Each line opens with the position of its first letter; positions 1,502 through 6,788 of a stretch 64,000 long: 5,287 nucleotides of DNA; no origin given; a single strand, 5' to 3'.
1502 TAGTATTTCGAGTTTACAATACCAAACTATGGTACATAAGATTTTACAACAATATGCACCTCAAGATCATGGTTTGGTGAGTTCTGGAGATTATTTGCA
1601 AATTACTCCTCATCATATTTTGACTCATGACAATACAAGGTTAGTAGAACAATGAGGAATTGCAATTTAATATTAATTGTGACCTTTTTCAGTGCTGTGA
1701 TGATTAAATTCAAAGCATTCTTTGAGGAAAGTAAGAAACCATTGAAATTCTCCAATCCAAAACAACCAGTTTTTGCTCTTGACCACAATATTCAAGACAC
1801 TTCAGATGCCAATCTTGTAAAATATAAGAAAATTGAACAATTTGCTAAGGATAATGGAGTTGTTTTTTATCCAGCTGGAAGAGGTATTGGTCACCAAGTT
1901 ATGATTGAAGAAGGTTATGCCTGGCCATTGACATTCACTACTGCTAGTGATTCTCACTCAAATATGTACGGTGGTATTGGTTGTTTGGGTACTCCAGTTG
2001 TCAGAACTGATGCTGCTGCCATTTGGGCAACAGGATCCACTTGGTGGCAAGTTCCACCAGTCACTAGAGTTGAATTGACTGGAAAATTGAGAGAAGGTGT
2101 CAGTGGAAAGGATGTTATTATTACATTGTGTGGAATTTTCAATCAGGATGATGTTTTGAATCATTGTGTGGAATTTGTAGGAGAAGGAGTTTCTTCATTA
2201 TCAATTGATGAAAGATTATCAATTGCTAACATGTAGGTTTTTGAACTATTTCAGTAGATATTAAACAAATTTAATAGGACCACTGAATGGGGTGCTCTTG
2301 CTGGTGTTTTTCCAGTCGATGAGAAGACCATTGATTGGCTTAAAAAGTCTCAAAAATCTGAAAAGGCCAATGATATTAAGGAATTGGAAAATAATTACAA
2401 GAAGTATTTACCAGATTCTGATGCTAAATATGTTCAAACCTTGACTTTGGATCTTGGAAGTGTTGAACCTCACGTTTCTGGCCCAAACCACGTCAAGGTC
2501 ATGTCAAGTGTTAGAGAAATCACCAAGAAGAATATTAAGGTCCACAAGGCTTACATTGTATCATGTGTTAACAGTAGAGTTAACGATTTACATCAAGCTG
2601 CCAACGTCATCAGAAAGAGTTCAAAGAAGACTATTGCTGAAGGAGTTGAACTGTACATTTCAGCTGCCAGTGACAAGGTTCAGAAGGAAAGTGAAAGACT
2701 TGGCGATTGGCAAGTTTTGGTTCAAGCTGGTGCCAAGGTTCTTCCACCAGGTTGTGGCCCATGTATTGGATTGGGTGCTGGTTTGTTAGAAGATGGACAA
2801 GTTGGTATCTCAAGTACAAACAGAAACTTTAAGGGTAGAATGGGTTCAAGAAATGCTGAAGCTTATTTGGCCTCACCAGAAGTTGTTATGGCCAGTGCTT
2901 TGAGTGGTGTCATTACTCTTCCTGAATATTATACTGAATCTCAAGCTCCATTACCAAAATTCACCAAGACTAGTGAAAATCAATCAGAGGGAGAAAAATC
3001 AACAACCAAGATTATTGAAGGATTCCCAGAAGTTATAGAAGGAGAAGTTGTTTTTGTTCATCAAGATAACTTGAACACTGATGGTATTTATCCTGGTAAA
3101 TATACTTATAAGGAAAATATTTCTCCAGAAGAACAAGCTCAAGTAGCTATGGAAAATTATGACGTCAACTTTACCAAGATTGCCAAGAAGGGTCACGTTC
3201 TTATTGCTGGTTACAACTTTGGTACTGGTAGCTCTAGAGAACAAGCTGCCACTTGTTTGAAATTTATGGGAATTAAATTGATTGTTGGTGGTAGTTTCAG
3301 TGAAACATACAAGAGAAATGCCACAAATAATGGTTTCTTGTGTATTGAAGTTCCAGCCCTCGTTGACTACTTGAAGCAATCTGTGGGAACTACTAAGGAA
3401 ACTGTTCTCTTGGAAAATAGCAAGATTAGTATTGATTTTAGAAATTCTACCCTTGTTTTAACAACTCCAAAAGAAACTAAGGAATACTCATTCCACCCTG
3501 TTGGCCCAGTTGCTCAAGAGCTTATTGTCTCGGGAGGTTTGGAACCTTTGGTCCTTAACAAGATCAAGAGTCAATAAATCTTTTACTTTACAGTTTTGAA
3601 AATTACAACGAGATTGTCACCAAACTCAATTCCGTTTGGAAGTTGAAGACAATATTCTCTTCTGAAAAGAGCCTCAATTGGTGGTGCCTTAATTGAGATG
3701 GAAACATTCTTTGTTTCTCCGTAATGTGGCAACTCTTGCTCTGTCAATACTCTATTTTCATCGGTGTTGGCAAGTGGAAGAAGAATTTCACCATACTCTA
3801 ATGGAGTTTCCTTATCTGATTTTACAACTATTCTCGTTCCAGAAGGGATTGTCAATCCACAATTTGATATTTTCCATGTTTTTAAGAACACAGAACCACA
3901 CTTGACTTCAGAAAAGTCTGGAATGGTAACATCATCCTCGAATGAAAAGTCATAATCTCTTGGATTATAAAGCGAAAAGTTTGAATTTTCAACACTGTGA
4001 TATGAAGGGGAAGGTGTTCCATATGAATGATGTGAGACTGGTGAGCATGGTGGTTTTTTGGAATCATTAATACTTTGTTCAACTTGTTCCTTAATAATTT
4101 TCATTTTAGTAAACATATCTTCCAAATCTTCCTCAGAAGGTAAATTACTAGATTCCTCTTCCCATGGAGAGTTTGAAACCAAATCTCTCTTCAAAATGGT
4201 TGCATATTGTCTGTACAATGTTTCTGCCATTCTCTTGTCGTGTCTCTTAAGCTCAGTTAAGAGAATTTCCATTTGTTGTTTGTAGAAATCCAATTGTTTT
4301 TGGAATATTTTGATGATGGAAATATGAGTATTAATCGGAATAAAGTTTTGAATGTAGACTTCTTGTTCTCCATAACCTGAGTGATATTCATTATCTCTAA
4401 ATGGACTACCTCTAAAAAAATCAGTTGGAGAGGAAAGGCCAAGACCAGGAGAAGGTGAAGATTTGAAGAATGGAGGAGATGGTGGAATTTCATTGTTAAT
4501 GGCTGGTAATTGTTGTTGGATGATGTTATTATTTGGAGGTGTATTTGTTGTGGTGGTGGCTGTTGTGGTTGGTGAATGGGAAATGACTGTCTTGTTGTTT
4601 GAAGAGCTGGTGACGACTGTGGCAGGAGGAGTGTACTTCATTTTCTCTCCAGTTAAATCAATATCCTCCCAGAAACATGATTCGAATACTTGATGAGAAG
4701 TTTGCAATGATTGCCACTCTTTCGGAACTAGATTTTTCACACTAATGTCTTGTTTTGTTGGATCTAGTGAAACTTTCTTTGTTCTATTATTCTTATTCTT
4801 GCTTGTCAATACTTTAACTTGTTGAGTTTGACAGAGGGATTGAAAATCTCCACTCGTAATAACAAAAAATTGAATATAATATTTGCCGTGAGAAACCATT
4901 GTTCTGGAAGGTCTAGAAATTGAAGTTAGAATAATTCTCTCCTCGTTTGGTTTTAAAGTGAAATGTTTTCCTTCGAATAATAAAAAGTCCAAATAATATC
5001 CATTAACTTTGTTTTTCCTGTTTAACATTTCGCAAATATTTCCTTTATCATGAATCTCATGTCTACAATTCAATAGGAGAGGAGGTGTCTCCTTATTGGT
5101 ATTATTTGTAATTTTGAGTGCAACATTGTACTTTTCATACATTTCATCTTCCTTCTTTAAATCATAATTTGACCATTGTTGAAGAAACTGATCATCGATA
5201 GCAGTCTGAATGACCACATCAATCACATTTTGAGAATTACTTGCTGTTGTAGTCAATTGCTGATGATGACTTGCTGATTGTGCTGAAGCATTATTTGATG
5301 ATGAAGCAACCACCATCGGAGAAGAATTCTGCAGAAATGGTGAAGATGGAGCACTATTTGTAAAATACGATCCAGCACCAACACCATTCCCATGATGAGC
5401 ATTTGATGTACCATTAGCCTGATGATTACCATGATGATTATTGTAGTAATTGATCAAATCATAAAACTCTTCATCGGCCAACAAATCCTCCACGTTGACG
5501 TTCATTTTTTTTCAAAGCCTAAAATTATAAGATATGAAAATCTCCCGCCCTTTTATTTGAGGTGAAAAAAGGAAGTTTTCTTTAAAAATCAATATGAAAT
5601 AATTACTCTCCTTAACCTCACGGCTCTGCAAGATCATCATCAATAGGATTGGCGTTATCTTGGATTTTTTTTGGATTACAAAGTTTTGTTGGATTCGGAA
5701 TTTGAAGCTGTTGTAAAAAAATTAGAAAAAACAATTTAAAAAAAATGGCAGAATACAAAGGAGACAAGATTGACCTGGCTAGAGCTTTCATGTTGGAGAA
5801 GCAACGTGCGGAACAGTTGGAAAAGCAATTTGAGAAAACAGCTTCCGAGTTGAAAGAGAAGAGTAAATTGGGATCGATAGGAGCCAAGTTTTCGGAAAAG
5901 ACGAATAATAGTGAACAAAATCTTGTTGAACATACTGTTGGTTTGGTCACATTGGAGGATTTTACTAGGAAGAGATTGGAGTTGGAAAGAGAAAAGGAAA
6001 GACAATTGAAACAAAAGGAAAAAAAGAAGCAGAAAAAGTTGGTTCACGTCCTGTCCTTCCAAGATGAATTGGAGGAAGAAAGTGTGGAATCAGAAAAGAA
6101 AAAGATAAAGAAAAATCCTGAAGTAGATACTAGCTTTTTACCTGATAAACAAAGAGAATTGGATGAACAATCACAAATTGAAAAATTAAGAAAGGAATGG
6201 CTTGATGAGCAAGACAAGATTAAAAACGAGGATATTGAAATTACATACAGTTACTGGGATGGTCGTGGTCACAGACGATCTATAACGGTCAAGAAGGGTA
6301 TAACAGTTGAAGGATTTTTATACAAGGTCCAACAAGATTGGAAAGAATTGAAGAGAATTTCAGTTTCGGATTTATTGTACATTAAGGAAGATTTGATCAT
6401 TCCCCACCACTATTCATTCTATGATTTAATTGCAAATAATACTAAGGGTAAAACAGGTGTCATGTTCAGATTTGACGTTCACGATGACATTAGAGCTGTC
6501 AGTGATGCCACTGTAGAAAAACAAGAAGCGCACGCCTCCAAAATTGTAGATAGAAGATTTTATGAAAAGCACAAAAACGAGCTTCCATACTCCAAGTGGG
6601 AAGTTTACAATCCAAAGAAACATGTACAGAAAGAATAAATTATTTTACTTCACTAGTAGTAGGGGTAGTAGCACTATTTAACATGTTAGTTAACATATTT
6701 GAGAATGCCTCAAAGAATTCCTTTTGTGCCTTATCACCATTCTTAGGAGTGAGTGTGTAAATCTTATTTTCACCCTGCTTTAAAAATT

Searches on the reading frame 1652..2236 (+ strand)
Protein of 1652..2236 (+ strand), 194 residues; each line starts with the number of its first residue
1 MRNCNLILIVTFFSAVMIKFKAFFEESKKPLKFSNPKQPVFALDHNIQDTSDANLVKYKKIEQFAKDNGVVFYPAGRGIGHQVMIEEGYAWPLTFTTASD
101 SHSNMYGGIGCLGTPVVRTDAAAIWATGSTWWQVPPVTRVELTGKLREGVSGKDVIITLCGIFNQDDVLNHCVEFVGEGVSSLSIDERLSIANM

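Call 48: search_protein_families(library=pfam, proteins=[window:1652-2236:+], max_evalue=0.001)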
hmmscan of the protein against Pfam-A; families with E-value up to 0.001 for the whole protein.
window:1652-2236:+ (194 aa): 1 family
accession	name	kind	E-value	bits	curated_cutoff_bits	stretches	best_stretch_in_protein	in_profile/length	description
PF00330.25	Aconitase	-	1e-46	160.4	28.7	1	43-194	72-223/463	Aconitase family (aconitate hydratase)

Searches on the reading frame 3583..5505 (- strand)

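Call 48: search_protein_families(library=pfam, proteins=[window:3583-5505:-], max_evalue=0.001)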
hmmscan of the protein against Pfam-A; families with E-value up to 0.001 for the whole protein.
window:3583-5505:- (640 aa): 2 families
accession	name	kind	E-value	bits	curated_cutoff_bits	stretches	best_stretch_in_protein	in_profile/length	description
PF16158.11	N_BRCA1_IG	-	1.3e-13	51.9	28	1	527-635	1-105/108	Ig-like domain from next to BRCA1 gene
PF23187.1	UBX7_N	-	0.00025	21.5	27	1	86-137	14-64/110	UBX7 N-terminal domain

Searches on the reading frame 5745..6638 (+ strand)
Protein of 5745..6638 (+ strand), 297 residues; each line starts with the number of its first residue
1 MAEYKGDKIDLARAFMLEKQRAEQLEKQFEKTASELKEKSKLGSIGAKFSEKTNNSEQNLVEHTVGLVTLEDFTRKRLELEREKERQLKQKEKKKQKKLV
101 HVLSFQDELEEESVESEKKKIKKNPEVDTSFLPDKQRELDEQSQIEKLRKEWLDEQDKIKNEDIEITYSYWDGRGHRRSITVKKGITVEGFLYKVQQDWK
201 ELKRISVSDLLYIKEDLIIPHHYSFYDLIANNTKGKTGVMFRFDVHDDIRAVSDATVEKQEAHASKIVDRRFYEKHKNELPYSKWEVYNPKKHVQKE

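Call 48: search_protein_families(library=pfam, proteins=[window:5745-6638:+], max_evalue=0.001)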
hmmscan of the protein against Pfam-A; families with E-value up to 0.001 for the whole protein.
window:5745-6638:+ (297 aa): 1 family
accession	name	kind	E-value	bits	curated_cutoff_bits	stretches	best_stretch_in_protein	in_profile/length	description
PF04921.20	XAP5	-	2.4e-40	138.8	25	1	162-296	1-152/155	XAP5, circadian clock regulator C-terminal domain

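Call 75: list_cluster_members(proteins=[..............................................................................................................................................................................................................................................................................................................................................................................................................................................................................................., window:5745-6635:+, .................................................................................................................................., P0189, P0203, P0215, P0223, P0230, P0237, P0296])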
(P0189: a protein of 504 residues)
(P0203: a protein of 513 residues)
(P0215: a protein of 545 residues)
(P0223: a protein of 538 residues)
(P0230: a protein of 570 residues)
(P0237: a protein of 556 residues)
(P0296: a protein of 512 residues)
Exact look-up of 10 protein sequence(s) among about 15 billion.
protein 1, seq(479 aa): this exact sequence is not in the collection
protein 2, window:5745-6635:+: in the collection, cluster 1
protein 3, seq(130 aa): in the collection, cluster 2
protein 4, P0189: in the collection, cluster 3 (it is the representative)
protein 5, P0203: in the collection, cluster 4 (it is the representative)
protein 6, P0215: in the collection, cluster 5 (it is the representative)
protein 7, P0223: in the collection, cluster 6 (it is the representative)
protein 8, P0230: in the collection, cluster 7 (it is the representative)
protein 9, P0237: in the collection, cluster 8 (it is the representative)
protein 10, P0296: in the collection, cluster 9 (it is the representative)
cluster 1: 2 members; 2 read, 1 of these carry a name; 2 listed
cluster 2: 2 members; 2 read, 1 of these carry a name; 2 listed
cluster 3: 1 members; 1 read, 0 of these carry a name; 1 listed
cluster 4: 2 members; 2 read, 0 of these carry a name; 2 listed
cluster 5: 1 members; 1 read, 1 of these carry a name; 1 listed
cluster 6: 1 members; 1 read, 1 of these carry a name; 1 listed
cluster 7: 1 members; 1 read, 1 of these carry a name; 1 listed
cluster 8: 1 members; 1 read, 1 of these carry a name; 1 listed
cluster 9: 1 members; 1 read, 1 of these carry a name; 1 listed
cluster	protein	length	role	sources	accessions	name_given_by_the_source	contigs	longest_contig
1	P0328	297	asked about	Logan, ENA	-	-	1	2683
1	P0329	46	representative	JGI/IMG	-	protein FAM50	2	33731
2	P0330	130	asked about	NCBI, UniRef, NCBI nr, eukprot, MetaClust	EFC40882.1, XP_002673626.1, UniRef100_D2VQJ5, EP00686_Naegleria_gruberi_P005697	predicted protein [Naegleria gruberi] | Predicted protein n=1 Tax=Naegleria gruberi TaxID=5762 RepID=D2VQJ5_NAEGR | uncharacterized protein NAEGRDRAFT_71247 [Naegleria gruberi]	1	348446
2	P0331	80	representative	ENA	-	-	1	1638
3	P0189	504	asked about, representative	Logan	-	-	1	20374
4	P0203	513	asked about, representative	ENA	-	-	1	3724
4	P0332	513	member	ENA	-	-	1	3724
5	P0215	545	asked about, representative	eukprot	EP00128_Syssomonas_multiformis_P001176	Colp12_sorted_trinity150504_noHs@14803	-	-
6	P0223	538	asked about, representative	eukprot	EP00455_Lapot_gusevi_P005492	TRINITY_DN12353_c0_g1_i5.p1 TRINITY_DN12353_c0_g1~~TRINITY_DN12353_c0_g1_i5.p1 ORF ...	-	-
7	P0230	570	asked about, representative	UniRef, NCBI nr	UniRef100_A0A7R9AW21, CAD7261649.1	Coiled-coil domain-containing protein 112 n=1 Tax=Timema shepardi TaxID=629360 ... | unnamed protein product [Timema shepardi]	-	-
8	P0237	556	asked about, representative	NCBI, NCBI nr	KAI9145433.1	hypothetical protein BKA69DRAFT_580752 [Paraphysoderma sedebokerense]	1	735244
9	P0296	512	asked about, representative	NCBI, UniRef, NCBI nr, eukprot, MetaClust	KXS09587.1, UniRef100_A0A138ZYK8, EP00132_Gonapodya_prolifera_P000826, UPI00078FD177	hypothetical protein M427DRAFT_220427 [Gonapodya prolifera JEL478] | Coiled-coil domain-containing protein 112 n=1 Tax=Gonapodya prolifera (strain JEL478) ... | KXS09587.1 hypothetical protein M427DRAFT_220427 [Gonapodya prolifera JEL478]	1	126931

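Call 91: search_solved_structures(query=window:5745-6635:+, max_evalue=0.001)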
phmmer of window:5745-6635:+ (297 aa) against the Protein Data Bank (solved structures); distinct sequences matched with E-value up to 0.001: 1.
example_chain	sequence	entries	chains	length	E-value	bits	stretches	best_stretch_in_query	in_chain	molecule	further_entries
8c6j_CF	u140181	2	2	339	2.1e-72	247.5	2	91-293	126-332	Protein FAM50A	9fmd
